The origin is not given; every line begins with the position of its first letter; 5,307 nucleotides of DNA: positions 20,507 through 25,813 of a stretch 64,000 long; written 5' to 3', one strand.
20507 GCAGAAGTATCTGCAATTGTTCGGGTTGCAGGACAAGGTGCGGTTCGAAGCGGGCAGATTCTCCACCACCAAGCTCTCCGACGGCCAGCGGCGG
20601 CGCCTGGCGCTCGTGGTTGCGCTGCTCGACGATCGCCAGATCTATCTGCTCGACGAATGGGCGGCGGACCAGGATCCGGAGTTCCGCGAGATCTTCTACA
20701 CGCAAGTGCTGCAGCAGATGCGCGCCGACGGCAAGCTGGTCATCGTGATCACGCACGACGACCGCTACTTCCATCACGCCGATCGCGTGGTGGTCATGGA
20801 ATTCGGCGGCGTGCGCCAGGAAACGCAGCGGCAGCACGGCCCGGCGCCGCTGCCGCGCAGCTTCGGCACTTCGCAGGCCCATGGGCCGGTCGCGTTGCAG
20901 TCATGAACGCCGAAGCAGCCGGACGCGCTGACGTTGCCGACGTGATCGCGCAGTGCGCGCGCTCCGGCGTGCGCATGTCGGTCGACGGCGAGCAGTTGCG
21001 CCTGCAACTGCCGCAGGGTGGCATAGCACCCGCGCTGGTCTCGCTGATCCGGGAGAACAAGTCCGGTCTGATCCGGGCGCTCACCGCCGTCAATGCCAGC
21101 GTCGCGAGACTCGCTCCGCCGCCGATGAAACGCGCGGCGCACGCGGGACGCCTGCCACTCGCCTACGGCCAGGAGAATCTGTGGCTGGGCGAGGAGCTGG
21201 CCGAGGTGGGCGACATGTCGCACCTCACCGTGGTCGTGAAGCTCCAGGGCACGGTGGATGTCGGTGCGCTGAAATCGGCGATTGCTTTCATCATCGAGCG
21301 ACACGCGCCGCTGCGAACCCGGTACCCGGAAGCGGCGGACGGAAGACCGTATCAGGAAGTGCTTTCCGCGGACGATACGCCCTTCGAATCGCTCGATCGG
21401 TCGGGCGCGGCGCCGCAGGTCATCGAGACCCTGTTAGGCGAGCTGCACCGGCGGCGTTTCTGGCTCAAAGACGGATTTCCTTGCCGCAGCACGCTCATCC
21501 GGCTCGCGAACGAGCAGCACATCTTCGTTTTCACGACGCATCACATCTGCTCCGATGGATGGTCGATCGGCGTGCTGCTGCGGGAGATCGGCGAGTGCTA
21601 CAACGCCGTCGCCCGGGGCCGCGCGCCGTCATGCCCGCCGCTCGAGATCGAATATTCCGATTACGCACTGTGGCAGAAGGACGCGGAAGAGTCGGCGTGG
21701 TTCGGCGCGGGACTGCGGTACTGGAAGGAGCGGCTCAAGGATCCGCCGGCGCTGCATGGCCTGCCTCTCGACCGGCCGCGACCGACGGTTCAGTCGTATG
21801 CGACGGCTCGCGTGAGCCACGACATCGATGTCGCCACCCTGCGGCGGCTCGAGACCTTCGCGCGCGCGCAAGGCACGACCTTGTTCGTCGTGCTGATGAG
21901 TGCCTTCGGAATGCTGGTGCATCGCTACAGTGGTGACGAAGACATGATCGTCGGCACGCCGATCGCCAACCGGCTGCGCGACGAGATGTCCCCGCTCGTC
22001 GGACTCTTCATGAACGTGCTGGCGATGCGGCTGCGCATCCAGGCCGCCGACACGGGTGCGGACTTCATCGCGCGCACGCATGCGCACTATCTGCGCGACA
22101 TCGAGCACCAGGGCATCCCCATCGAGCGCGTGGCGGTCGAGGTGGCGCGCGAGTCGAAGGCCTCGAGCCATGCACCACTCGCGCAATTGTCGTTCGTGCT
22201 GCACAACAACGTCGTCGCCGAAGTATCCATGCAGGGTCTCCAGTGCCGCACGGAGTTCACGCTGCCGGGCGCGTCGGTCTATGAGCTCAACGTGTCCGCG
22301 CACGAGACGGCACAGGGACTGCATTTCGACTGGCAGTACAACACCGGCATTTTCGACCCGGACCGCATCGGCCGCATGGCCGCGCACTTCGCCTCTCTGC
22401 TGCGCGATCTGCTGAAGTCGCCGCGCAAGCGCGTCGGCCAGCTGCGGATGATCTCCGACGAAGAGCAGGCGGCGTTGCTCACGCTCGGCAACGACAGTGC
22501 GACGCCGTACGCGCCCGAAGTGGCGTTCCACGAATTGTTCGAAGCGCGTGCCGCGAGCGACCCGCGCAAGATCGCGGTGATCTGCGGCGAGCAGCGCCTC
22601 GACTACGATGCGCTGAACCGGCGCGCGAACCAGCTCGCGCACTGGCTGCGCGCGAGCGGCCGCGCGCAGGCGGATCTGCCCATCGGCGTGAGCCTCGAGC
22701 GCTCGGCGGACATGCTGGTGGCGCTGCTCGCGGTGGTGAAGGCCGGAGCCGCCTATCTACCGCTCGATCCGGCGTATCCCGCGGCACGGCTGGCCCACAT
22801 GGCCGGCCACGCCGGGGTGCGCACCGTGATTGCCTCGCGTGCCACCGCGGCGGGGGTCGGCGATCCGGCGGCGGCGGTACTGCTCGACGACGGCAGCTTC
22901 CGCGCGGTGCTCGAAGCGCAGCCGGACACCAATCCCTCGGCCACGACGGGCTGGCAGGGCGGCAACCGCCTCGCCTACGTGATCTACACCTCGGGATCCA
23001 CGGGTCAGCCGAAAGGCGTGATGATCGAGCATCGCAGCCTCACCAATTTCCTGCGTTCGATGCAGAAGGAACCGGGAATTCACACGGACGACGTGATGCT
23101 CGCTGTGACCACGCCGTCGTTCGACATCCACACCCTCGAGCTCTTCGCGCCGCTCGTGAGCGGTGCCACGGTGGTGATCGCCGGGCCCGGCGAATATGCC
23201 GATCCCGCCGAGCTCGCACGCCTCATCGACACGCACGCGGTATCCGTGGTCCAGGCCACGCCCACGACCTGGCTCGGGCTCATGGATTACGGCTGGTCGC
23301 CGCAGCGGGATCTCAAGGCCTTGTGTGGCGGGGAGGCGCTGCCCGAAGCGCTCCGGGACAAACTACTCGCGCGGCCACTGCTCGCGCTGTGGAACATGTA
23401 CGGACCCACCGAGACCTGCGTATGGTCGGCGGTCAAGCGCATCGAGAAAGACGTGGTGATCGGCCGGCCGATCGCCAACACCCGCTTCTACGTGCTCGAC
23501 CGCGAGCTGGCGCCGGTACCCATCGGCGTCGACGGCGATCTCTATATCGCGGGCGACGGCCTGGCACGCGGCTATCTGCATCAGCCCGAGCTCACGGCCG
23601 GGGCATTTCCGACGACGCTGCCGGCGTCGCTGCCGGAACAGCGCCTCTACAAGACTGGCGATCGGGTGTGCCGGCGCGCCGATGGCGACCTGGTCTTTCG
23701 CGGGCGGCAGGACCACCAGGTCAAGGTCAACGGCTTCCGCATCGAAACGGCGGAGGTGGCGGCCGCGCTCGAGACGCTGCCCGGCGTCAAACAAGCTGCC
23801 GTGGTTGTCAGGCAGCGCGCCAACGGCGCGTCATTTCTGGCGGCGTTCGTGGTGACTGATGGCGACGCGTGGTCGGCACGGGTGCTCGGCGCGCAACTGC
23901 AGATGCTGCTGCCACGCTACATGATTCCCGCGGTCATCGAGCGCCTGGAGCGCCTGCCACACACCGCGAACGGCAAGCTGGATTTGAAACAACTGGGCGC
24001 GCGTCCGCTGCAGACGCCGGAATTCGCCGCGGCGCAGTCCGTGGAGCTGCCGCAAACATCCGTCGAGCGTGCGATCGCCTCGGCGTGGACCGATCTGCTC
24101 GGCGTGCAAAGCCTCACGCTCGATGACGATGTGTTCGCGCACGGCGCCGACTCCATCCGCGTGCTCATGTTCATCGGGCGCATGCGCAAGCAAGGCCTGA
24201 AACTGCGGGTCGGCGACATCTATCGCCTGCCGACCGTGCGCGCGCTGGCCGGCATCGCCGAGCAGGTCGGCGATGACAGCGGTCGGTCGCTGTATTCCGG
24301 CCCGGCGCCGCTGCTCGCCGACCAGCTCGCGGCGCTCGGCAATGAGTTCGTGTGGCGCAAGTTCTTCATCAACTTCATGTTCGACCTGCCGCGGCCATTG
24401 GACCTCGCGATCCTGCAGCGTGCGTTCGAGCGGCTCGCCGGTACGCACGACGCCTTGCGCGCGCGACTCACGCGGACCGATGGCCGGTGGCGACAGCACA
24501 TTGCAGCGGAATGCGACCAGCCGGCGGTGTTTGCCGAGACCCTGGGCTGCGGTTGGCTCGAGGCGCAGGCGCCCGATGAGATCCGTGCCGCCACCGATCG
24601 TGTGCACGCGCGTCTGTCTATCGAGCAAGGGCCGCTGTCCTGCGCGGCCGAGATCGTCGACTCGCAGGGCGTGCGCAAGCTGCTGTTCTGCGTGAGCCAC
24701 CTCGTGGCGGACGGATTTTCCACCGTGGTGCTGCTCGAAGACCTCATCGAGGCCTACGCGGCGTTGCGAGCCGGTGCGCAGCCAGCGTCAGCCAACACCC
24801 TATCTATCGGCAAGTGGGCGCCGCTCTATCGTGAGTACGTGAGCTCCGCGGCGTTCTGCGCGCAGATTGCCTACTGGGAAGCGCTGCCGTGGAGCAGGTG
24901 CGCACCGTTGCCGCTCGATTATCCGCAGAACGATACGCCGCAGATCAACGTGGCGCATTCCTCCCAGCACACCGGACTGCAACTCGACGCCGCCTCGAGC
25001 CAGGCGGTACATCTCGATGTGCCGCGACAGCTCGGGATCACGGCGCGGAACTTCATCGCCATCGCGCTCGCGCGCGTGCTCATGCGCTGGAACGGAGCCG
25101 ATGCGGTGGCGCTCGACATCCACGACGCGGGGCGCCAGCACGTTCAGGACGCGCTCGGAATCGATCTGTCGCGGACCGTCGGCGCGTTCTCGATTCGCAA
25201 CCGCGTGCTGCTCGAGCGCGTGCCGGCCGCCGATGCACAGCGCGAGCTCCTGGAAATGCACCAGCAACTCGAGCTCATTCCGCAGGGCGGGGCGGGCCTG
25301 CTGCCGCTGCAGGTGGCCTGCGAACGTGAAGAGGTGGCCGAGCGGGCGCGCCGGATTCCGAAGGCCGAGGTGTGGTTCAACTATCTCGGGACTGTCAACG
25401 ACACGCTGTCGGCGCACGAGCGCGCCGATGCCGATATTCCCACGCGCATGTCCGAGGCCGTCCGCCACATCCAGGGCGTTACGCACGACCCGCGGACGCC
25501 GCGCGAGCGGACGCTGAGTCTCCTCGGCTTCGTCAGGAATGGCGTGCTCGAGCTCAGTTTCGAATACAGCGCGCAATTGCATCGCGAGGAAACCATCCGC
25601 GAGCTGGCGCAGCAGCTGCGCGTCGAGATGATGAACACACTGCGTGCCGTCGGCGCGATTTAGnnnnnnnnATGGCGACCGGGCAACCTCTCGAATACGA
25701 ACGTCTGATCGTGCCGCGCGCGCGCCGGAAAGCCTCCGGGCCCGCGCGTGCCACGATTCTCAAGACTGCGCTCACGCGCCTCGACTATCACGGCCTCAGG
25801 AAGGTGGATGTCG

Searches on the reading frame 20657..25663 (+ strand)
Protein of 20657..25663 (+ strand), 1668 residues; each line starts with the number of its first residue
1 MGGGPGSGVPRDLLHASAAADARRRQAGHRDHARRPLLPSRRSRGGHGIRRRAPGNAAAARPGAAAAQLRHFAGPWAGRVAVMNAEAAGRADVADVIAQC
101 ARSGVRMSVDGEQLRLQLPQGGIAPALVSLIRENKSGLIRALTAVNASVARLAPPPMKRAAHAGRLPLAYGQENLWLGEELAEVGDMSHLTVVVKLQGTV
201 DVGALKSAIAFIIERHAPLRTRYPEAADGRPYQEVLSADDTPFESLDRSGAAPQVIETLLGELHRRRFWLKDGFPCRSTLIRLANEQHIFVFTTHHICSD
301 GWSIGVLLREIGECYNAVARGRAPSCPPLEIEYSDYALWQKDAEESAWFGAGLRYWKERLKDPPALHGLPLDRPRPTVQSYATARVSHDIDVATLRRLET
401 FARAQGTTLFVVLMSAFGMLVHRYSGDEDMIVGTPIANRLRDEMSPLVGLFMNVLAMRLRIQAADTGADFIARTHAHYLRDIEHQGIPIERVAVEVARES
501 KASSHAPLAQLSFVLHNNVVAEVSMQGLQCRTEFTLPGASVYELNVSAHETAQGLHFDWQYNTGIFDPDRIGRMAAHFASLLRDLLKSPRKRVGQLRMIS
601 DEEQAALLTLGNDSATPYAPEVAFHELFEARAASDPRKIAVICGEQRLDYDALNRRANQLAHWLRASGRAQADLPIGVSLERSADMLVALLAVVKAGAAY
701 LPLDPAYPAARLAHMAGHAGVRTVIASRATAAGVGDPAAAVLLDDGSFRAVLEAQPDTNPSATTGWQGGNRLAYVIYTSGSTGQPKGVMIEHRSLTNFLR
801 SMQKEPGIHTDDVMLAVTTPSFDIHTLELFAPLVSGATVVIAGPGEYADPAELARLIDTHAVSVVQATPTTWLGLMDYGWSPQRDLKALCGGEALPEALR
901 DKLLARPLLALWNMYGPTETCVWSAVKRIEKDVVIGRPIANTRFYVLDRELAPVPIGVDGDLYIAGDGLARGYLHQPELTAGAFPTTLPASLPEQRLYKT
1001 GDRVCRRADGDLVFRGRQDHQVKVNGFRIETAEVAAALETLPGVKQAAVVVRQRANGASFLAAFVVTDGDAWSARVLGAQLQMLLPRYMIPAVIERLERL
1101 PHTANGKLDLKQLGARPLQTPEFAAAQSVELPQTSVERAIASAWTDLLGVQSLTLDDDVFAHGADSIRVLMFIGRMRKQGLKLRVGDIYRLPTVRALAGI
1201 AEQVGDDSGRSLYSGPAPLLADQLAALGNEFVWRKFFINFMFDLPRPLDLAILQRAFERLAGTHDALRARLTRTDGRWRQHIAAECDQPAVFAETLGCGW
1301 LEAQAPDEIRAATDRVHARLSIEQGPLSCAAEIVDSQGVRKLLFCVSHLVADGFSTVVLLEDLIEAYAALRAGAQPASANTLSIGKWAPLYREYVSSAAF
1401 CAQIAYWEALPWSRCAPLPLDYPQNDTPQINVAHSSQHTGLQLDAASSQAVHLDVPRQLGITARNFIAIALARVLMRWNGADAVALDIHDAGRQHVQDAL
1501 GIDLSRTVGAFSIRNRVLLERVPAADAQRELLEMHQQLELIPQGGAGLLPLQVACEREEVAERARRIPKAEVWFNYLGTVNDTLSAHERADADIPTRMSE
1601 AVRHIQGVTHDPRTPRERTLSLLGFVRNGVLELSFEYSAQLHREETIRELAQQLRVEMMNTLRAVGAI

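Call 7: search_protein_families(library=pfam, proteins=[window:20657-25663:+], max_evalue=0.001)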
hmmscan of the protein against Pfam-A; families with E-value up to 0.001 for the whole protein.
window:20657-25663:+ (1668 aa): 5 families
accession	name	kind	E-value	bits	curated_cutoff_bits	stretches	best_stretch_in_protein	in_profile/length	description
PF00668.25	Condensation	-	3.9e-121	405.4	30.6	2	165-608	4-456/456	Condensation domain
PF00501.34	AMP-binding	-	2.5e-83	280.4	29.9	1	628-974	1-384/384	AMP-binding enzyme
PF00550.31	PP-binding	-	4.7e-10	40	20.8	1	1139-1198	2-64/67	Phosphopantetheine attachment site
PF13193.12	AMP-binding_C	-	3.9e-09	37.8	24.5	1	1033-1107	1-76/76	AMP-binding enzyme C-terminal domain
PF18563.6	TubC_N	-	1.3e-06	28.8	26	1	93-142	1-50/52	TubC N-terminal docking domain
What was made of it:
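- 20903..25663 (+): NRPS3, 1586 aa: docking domain, C (HHICSDG), A (specificity code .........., glycine-like), T, and a terminal epimerase-like domain. There is no thioesterase domain. Pfam (call 7).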

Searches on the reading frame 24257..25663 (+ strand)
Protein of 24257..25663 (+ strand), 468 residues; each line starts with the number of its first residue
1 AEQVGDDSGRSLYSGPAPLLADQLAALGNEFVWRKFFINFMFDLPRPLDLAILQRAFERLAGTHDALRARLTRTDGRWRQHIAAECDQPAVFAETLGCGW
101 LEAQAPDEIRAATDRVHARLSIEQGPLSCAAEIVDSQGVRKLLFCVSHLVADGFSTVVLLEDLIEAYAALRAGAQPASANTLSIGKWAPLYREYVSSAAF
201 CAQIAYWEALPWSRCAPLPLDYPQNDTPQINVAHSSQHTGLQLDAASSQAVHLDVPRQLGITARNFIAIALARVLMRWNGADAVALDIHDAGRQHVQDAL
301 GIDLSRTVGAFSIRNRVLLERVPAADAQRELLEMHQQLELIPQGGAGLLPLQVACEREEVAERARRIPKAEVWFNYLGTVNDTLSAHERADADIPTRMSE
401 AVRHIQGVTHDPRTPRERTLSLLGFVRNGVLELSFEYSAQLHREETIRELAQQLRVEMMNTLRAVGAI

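Call 50: search_protein_families(library=pfam, proteins=[window:24257-25663:+], max_evalue=0.01)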
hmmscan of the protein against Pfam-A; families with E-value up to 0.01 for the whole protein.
window:24257-25663:+ (468 aa): 1 family
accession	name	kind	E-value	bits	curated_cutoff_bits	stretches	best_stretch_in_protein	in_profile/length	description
PF00668.25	Condensation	-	5.8e-32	111.4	30.6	1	36-456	27-428/456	Condensation domain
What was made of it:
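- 24257..25660 (+): Terminal condensation-superfamily domain of NRPS3 that directly abuts the synthase gene. It is epimerase (E)-like. SHxxxD is conserved, but the epimerase EGHGRE motif is replaced by xDxGR. Pfam Condensation 111 bits (call 50).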

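Call 54: search_protein_families(library=ncbifam, proteins=[window:24257-25663:+], max_evalue=0.001)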
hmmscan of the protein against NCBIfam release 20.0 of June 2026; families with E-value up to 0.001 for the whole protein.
window:24257-25663:+ (468 aa): 4 families
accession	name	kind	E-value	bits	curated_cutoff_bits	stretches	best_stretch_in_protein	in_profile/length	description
NF004282.0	PRK05691.1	subfamily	2.1e-50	170.1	4090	1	41-460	2817-3216/4334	non-ribosomal peptide synthase/polyketide synthase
TIGR01720.1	NRPS-para261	subfamily_domain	7.1e-13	48.7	74.2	1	328-458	3-122/155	non-ribosomal peptide synthase domain TIGR01720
NF047350.1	aureusi_NRPS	equivalog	0.00049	17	2500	0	37-169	1018-1140/2373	aureusimine non-ribosomal peptide synthetase AusA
NF007605.2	PRK10252.1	equivalog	0.00076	17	2400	1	40-272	30-255/1292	enterobactin non-ribosomal peptide synthetase EntF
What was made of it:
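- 24257..25660 (+): TIGR01720 hit (call 54).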

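Call 63: search_solved_structures(query=window:24257-25663:+, max_evalue=0.0001)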
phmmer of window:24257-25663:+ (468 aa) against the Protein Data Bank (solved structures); distinct sequences matched with E-value up to 0.0001: 15.
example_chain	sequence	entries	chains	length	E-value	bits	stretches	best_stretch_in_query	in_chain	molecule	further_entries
9up2_A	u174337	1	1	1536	9.6e-41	143.1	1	46-459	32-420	PvdL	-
9lcq_A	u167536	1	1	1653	9.8e-41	143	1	46-459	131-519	PvdL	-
9lcp_A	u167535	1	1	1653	1.2e-40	142.8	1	46-459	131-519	PvdL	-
9lco_A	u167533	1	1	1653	1.2e-40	142.8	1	46-459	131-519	PvdL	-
2xhg_A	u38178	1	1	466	2.7e-31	111.9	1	11-458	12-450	TYROCIDINE SYNTHETASE A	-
9bfg_A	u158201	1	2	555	7.6e-31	110.4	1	11-458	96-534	Tyrocidine synthase 1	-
9bfd_A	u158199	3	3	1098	2.7e-30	108.6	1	11-458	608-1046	Tyrocidine synthase 1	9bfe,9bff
5isw_A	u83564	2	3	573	9.9e-26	93.6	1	39-458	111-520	Gramicidin S synthase 1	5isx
6ta8_A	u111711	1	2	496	2.8e-25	92.1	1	46-460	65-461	Tyrocidine synthase 2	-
9rde_A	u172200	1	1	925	7.3e-23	84.1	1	47-459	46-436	Bacitracin synthase 3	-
6p1j_A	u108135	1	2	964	1.8e-10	43.3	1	44-297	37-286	Txo2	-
9uay_A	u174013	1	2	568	1.6e-07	33.5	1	39-309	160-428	CmnI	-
8qnf_A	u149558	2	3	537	1.4e-06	30.5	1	41-284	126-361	Condensation domain TomBC from the Tomaymycin non-ribosomal peptide synthetase | Tomaymycin non-ribosomal peptide synthetase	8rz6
6n8e_A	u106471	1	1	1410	2.5e-06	29.7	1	46-210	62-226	holo-ObiF1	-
8s6l_A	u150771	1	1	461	1.6e-05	26.9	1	49-210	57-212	Phthiocerol/phthiodiolone dimycocerosyl transferase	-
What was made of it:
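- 24257..25660 (+): Best PDB matches are PvdL, TycA E domain 2xhg and GrsA E domain 5isw (call 63).
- Closest known: NRPS epimerisation. Same: They are the closest solved relatives of the terminal domain (call 63).
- Tried and rejected: Revised to epimerase-like after the PDB and NCBIfam hits (calls 54, 63).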
